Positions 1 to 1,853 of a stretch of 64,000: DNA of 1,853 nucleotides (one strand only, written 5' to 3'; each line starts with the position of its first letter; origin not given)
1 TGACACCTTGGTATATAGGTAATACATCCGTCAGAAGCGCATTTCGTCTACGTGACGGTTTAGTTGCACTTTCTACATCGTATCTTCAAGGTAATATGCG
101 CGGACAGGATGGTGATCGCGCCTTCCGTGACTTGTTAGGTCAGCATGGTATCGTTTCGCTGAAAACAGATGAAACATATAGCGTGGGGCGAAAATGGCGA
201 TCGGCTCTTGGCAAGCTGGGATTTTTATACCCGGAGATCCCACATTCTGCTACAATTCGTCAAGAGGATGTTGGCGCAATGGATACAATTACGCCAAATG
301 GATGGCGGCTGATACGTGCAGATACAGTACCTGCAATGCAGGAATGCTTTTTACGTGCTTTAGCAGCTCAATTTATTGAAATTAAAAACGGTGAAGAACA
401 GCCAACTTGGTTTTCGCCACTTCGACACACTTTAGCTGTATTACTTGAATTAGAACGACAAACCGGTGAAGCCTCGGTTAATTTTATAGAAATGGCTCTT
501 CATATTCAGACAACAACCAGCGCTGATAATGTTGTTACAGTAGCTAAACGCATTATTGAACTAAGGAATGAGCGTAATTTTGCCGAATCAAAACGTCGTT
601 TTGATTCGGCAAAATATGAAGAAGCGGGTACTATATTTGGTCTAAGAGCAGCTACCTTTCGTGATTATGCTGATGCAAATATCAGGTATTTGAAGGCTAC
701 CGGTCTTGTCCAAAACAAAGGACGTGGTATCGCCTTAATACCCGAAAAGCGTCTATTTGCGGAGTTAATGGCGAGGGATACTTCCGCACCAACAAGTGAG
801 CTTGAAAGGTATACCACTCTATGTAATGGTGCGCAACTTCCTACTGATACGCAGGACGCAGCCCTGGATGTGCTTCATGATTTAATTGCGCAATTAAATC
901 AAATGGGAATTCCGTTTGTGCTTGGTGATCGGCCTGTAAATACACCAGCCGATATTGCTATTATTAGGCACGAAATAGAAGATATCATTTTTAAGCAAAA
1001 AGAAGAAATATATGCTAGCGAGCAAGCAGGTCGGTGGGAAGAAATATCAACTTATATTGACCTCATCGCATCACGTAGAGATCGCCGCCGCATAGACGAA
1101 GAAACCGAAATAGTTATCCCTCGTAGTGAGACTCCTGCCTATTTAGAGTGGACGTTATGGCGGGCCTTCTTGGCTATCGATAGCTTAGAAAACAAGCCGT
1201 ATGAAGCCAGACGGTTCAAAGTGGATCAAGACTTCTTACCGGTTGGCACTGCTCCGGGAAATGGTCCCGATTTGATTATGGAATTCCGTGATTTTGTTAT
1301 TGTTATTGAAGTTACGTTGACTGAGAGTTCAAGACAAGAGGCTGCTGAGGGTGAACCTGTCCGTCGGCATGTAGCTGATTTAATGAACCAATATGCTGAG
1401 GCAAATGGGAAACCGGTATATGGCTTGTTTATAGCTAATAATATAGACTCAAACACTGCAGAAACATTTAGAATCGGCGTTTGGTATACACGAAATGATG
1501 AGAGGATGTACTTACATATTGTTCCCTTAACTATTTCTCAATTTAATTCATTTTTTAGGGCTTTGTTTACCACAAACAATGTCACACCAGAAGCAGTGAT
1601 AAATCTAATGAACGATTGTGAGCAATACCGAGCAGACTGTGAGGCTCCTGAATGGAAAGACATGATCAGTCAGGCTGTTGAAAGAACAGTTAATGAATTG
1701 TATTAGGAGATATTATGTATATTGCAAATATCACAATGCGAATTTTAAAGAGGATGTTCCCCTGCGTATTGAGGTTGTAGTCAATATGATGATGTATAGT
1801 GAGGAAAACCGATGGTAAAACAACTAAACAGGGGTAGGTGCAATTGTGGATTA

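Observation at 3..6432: Defence-type island: AlwI-like nuclease + primase-helicase-PLD megaprotein + unknown split protein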

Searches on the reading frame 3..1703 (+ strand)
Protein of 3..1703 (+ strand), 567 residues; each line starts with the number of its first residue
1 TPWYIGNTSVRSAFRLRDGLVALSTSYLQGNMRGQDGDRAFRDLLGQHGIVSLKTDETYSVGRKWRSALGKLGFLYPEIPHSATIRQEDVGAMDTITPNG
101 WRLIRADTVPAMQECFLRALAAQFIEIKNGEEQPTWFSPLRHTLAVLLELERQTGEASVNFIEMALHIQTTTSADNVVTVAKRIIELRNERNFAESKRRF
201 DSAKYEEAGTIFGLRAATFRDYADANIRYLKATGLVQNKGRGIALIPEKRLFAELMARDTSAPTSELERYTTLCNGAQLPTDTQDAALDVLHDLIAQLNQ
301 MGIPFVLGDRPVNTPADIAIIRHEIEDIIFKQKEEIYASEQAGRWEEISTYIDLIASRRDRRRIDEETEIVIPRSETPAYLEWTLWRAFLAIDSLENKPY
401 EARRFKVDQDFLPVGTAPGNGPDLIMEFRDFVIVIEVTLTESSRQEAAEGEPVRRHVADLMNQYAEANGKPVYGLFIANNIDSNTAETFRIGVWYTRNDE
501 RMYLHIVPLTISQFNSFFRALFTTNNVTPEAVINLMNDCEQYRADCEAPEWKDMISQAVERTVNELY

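Call 4: search_protein_families(library=pfam, proteins=[window:3-1703:+], max_evalue=0.1)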
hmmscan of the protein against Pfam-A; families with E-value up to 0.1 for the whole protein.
window:3-1703:+ (567 aa): 1 family
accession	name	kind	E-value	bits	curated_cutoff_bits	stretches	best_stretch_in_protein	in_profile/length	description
PF09491.16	RE_AlwI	-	6.1e-126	421.4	23.1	1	71-515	2-439/441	AlwI restriction endonuclease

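Call 5: search_protein_families(library=padloc, proteins=[window:3-1703:+], max_evalue=0.1)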
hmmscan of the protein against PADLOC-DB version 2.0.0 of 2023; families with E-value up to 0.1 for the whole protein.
window:3-1703:+ (567 aa): 5 families
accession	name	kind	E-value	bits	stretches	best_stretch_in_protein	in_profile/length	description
PDLC03463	REase_II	-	0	1053.3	1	3-565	4-566/570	Type II restriction enzyme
PDLC03394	REase_II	-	9.9e-22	75.1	1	218-518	233-546/684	Type II nicking endonuclease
PDLC03393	REase_II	-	2.2e-17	60.6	1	378-519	434-569/624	Type II nicking endonuclease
PDLC03557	REase_II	-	4.1e-10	36.6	1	325-489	415-574/648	Type II restriction enzyme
PDLC03507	REase_II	-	5e-09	33.3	1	404-514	421-523/542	Type II restriction enzyme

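Call 7: search_protein_families(library=ncbifam, proteins=[window:3-1703:+], max_evalue=0.1)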
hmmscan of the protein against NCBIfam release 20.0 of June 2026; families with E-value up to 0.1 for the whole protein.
window:3-1703:+ (567 aa): 0 families

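Call 98: search_solved_structures(query=window:3-1703:+, max_evalue=0.001)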
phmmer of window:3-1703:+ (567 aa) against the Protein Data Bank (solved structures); distinct sequences matched with E-value up to 0.001: 6.
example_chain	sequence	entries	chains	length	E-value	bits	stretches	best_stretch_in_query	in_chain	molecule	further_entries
2ewf_A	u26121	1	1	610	3.3e-22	81.9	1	215-562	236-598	Nicking endonuclease N.BspD6I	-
5liz_A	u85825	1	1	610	4.1e-22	81.6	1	215-519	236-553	Nicking endonuclease N.BspD6I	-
5liq_A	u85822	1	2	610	4.3e-22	81.5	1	215-519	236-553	Nicking endonuclease N.BspD6I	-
6qnz_A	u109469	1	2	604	1.6e-21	79.7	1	217-562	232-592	Heterodimeric restriction endonuclease R.BspD6I large subunit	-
5lhc_A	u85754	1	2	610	3.9e-21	78.4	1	215-562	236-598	Nicking endonuclease N.BspD6I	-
2p14_A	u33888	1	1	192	2.2e-11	46.2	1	376-521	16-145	Heterodimeric restriction endonuclease R.BspD6I small subunit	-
